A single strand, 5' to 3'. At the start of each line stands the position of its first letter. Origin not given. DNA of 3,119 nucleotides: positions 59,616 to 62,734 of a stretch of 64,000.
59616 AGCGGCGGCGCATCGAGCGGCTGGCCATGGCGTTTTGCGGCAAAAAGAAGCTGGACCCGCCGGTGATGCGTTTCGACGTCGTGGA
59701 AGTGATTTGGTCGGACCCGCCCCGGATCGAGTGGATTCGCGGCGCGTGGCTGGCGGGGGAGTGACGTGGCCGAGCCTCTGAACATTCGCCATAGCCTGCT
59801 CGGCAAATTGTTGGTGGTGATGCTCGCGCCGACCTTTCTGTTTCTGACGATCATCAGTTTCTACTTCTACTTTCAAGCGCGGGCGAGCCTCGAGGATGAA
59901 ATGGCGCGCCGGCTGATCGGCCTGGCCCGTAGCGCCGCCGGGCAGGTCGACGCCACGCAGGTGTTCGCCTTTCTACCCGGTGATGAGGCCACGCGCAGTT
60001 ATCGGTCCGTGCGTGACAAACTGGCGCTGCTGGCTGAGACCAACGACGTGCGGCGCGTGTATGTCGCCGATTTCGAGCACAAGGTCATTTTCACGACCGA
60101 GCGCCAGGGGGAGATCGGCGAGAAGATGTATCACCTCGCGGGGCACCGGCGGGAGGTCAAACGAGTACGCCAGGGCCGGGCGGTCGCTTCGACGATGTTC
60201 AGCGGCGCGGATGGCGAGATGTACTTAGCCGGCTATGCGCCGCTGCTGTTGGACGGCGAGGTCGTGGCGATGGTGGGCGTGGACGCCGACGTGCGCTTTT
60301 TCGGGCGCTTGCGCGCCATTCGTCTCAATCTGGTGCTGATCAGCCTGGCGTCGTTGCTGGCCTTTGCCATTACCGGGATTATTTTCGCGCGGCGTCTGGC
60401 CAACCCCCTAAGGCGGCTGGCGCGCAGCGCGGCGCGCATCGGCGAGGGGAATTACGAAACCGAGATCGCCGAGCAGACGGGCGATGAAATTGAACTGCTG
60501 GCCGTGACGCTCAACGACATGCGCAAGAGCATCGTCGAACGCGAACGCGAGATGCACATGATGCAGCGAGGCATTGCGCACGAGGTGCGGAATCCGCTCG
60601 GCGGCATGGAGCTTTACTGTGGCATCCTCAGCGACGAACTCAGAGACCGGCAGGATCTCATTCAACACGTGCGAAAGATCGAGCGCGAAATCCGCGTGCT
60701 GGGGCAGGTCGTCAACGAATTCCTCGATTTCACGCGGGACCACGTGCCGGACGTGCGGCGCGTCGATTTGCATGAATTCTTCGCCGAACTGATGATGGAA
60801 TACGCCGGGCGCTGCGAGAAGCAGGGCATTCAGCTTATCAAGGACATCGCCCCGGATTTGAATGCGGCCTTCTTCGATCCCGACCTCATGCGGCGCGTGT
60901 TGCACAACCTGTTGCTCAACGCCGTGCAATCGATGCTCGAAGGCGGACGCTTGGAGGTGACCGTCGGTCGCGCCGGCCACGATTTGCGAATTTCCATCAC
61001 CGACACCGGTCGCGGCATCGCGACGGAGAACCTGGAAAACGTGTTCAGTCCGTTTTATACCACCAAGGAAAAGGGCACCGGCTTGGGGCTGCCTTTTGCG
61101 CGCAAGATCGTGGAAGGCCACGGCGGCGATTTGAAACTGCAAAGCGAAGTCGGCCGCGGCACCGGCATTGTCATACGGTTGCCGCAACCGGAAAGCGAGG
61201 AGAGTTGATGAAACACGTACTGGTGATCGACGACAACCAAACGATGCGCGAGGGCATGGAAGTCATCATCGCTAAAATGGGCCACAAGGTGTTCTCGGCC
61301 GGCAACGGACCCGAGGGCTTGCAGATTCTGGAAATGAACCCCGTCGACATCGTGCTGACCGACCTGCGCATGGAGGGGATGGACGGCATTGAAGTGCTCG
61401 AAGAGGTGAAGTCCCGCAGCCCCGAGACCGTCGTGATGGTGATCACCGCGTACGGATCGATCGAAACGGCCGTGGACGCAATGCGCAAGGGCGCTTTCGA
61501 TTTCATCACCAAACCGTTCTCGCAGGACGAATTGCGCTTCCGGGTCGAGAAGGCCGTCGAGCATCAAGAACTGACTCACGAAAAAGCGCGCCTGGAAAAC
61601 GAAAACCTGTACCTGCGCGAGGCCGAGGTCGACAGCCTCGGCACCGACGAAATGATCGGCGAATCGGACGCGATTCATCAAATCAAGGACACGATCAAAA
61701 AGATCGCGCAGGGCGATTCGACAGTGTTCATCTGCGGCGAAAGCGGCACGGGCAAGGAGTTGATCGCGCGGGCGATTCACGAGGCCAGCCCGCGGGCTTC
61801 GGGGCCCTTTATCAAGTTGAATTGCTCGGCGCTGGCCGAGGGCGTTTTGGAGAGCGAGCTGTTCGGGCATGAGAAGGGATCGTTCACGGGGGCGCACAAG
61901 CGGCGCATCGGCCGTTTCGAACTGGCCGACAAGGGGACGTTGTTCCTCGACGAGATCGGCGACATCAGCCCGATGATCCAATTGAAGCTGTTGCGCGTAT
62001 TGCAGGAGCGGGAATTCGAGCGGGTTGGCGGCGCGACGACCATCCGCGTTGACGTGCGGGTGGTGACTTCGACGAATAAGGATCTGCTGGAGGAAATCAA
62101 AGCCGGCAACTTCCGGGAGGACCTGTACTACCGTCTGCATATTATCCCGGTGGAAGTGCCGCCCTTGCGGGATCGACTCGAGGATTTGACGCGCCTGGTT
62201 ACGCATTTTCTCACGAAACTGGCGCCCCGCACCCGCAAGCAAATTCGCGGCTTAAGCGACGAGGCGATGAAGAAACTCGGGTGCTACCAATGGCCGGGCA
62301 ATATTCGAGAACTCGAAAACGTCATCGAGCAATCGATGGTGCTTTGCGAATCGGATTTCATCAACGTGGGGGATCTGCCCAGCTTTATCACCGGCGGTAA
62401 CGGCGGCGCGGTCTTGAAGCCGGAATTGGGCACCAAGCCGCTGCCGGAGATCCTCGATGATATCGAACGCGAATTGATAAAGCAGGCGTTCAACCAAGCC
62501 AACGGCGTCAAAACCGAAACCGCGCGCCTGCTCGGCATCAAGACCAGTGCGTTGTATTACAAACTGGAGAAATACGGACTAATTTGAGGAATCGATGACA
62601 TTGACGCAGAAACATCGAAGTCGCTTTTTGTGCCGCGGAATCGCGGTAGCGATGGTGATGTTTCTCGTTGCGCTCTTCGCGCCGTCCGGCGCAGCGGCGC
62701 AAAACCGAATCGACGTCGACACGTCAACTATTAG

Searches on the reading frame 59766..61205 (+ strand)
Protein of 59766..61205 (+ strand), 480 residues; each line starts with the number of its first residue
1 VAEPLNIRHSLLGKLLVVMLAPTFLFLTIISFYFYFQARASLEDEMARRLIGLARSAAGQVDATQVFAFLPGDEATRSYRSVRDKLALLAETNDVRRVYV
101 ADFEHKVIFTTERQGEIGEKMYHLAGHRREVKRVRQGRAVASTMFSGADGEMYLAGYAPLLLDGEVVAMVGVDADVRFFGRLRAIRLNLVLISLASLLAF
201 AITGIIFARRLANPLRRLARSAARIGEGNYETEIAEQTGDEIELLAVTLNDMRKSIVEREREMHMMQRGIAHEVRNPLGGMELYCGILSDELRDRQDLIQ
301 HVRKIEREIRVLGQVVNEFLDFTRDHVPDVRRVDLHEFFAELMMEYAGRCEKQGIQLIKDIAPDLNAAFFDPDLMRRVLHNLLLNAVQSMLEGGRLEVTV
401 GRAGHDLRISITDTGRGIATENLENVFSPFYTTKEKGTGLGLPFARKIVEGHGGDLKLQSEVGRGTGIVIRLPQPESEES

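Call 58: search_protein_families(library=pfam, proteins=[window:59766-61205:+], max_evalue=0.00001)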
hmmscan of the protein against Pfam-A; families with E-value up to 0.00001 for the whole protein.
window:59766-61205:+ (480 aa): 3 families
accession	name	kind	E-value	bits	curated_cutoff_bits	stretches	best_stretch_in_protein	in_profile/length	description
PF02518.31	HATPase_c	-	3.1e-27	95.6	26.4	1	371-475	2-110/111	Histidine kinase-, DNA gyrase B-, and HSP90-like ATPase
PF00672.30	HAMP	-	5.6e-15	55.8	25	1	207-257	2-52/53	HAMP domain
PF00512.31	HisKA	-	9.5e-11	42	26.9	1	266-324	5-62/66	His Kinase A (phospho-acceptor) domain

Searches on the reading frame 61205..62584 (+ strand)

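Call 58: search_protein_families(library=pfam, proteins=[window:61205-62584:+], max_evalue=0.00001)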
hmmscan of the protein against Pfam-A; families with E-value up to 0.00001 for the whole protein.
window:61205-62584:+ (460 aa): 6 families
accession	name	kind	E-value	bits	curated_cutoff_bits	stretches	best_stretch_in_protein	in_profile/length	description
PF00158.32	Sigma54_activat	-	3.3e-70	235.6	20.2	1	150-316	1-167/168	Sigma-54 interaction domain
PF00072.30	Response_reg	-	3.9e-31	107.9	30.2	1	5-114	1-110/111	Response regulator receiver domain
PF25601.1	AAA_lid_14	-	1.7e-24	85.9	27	1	322-397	1-76/87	AAA+ ATPase lid domain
PF14532.12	Sigma54_activ_2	-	1.6e-23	83.9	25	1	151-321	1-138/138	Sigma-54 interaction domain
PF02954.25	HTH_8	-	3.6e-13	49.4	22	1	417-457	2-42/42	Bacterial regulatory protein, Fis family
PF07728.20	AAA_5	-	3.7e-06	27.4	22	0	174-292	2-123/139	AAA domain (dynein-related subfamily)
